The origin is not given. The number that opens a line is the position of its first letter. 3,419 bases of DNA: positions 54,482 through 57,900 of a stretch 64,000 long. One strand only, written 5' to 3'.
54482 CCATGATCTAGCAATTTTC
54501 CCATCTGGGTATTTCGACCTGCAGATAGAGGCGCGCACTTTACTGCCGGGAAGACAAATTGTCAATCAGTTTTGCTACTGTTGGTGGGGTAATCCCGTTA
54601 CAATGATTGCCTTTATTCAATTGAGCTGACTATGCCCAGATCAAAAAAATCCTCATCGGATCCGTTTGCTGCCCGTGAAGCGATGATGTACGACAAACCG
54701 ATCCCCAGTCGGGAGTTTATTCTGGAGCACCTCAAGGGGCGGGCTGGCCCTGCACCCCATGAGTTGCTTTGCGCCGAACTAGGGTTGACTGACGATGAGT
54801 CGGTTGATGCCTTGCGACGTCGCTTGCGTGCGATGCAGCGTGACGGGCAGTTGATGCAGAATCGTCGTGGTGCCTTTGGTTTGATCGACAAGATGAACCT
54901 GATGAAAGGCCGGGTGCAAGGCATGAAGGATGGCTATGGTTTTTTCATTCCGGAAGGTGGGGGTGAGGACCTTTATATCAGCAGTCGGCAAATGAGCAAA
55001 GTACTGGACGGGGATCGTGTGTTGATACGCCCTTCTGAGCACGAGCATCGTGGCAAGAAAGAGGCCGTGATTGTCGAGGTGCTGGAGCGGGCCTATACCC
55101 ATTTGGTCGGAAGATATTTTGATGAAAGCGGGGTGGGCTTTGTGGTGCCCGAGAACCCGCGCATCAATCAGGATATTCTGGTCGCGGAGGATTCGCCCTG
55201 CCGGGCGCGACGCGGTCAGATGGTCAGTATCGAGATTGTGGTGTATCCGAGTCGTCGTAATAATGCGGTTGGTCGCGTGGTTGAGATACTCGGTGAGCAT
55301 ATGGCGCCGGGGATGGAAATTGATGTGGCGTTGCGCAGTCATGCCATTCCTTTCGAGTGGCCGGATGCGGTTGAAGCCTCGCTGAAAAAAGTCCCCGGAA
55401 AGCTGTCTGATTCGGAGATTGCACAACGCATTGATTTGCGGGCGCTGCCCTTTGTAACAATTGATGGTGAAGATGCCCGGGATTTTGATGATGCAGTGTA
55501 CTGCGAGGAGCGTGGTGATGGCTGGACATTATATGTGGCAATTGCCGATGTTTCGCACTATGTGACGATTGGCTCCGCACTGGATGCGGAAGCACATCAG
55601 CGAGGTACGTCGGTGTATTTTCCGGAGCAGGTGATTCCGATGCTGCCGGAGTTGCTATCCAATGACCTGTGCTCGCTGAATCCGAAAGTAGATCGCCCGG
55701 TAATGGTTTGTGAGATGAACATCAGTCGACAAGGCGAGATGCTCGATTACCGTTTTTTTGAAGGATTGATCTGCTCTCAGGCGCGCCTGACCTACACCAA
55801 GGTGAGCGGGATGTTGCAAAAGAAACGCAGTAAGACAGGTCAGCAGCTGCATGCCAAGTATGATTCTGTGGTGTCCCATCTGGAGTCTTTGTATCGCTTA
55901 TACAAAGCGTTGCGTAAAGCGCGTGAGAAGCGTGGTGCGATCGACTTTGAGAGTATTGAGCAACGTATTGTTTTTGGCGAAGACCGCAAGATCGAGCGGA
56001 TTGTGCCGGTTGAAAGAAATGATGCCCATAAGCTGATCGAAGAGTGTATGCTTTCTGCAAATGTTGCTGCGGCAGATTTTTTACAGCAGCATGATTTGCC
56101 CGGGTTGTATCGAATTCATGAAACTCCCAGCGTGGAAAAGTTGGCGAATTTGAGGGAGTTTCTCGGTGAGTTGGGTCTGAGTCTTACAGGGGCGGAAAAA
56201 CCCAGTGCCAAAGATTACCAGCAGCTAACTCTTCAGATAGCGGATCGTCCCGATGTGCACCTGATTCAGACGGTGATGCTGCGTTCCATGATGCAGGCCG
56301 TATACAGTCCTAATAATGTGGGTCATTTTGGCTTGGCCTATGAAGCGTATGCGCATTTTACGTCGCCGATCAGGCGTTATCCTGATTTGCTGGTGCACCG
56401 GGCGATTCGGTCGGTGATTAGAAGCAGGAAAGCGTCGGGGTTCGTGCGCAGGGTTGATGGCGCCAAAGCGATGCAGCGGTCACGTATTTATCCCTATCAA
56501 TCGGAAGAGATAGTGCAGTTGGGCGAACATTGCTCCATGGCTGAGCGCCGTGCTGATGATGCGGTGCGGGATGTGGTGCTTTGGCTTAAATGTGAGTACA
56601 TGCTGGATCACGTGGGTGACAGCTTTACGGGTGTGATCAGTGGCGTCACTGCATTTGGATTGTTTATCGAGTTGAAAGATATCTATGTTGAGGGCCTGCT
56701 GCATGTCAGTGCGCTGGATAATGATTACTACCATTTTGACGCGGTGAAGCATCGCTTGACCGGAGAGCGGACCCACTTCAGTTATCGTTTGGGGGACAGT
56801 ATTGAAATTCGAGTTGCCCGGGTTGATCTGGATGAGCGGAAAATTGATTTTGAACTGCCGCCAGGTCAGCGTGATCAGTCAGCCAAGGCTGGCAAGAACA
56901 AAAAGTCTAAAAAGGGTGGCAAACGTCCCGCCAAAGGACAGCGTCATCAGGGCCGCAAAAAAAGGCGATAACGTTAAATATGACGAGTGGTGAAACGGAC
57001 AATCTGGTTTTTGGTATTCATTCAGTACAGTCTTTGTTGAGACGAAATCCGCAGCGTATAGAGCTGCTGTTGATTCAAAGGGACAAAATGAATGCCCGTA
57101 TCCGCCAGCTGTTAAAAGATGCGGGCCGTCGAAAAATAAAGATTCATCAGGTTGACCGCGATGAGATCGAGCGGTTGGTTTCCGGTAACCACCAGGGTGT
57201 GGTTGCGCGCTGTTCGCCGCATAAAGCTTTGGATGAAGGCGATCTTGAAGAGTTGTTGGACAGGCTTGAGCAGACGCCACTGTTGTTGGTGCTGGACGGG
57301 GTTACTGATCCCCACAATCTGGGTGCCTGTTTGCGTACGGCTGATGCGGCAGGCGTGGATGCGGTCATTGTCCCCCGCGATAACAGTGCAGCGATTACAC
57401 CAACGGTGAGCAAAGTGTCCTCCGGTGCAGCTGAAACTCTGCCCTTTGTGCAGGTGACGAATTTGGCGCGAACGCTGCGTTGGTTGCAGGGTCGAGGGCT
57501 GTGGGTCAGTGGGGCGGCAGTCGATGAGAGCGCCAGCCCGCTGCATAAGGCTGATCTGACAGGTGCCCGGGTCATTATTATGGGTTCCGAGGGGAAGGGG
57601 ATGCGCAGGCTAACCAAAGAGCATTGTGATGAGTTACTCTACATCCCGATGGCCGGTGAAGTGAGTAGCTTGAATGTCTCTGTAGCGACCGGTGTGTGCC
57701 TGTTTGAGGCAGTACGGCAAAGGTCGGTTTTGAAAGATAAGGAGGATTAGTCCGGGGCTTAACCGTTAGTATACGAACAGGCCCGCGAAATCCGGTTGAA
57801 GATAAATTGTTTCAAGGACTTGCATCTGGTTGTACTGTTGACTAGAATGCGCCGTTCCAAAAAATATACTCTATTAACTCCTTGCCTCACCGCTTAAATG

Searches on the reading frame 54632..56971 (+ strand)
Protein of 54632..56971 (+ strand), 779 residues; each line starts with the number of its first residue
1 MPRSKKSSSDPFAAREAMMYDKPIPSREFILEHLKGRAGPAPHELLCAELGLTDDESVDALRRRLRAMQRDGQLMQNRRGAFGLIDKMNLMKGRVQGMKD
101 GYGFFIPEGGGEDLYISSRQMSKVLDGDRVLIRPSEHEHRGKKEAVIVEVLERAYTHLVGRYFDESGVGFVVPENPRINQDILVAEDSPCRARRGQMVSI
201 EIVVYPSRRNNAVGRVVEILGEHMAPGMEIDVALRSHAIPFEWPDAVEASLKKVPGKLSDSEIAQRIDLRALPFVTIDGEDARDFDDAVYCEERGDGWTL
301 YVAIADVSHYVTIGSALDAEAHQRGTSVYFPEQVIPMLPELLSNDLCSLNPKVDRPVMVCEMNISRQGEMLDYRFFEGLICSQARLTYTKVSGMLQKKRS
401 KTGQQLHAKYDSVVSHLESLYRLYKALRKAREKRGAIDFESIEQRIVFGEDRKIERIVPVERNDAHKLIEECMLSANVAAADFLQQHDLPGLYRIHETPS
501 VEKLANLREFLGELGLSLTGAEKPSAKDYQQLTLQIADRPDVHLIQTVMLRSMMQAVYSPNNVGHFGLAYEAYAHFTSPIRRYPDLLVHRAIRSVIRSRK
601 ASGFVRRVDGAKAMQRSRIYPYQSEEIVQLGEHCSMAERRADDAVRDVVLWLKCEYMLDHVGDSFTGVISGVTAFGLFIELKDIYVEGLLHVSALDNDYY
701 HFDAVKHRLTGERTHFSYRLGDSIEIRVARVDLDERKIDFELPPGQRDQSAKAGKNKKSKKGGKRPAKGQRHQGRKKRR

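Call 33: search_protein_families(library=pfam, proteins=[window:54632-56971:+], max_evalue=0.00001)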
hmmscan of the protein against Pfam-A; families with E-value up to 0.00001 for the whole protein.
window:54632-56971:+ (779 aa): 4 families
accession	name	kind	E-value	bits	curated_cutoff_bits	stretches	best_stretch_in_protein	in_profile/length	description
PF00773.25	RNB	-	2.8e-112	375.7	29.3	1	266-597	1-325/326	RNB domain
PF17876.7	CSD2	-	1.7e-28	98.9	26.2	1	170-244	1-74/74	Cold shock domain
PF08206.17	OB_RNB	-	1.9e-21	75.9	24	1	93-150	1-58/58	Ribonuclease B OB domain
PF00575.29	S1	-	1.1e-10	42.2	22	1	661-741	4-72/74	S1 RNA binding domain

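Call 58: find_homologous_proteins(query=window:54632-56971:+, max_evalue=1e-50)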
Query window:54632-56971:+ (779 aa): 8000 proteins with E <= 1e-50 among 8000 candidates; the best 120 are listed.
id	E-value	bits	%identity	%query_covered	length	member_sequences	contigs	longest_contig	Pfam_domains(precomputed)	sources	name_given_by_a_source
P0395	0.0e+0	1551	90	95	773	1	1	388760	PF00575.30,PF00773.26,PF08206.18,PF17876.8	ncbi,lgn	-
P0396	0.0e+0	1406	80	98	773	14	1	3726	PF00575.30,PF00773.26,PF08206.18,PF17876.8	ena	-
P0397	0.0e+0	1403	80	97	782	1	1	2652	PF00575.30,PF00773.26,PF08206.18,PF17876.8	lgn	-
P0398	0.0e+0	1390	78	100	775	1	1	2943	PF00575.30,PF00773.26,PF08206.18,PF17876.8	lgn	-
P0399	0.0e+0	1315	76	97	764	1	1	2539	PF08461.17,PF00575.30,PF00773.26,PF08206.18,PF17876.8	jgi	-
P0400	0.0e+0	1288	74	99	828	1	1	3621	PF00575.30,PF00773.26,PF08206.18,PF17876.8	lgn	-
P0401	0.0e+0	1187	66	100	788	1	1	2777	PF00575.30,PF00773.26,PF08206.18,PF17876.8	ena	-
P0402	0.0e+0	1174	68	96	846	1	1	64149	PF00575.30,PF00773.26,PF08206.18,PF17876.8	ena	-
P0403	0.0e+0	1174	68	98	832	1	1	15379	PF00575.30,PF00773.26,PF08206.18,PF17876.8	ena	-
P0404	0.0e+0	1169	69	95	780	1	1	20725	PF00575.30,PF00773.26,PF08206.18,PF17876.8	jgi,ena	jgi:ribonuclease R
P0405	0.0e+0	1157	66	100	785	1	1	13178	PF00575.30,PF00773.26,PF08206.18,PF18614.8,PF17876.8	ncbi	-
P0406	0.0e+0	1152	67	99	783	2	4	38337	PF00575.30,PF00773.26,PF08206.18,PF17876.8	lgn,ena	-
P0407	0.0e+0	1148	68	98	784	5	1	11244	PF00575.30,PF00773.26,PF08206.18,PF17876.8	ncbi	-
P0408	0.0e+0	1146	67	97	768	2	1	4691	PF00575.30,PF00773.26,PF08206.18,PF17876.8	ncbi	-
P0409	0.0e+0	1109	63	100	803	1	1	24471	PF00575.30,PF00773.26,PF08206.18,PF17876.8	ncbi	-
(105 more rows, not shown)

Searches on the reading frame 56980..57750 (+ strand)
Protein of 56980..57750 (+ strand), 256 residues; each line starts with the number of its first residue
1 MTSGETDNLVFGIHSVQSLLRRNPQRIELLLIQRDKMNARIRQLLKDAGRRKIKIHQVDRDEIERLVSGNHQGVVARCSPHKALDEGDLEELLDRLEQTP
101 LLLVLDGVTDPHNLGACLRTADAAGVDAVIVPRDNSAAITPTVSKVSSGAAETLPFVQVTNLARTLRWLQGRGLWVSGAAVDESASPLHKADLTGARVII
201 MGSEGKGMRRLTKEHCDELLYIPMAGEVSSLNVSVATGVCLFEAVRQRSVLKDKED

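Call 33: search_protein_families(library=pfam, proteins=[window:56980-57750:+], max_evalue=0.00001)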
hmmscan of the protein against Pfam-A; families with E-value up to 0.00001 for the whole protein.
window:56980-57750:+ (256 aa): 2 families
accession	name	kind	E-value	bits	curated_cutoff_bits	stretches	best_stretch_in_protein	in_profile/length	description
PF00588.24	SpoU_methylase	-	9.2e-42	142.9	29.7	1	101-242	2-142/142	SpoU rRNA Methylase family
PF08032.17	SpoU_sub_bind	-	2.3e-19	69.9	22.8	1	9-82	1-74/76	RNA 2'-O ribose methyltransferase substrate binding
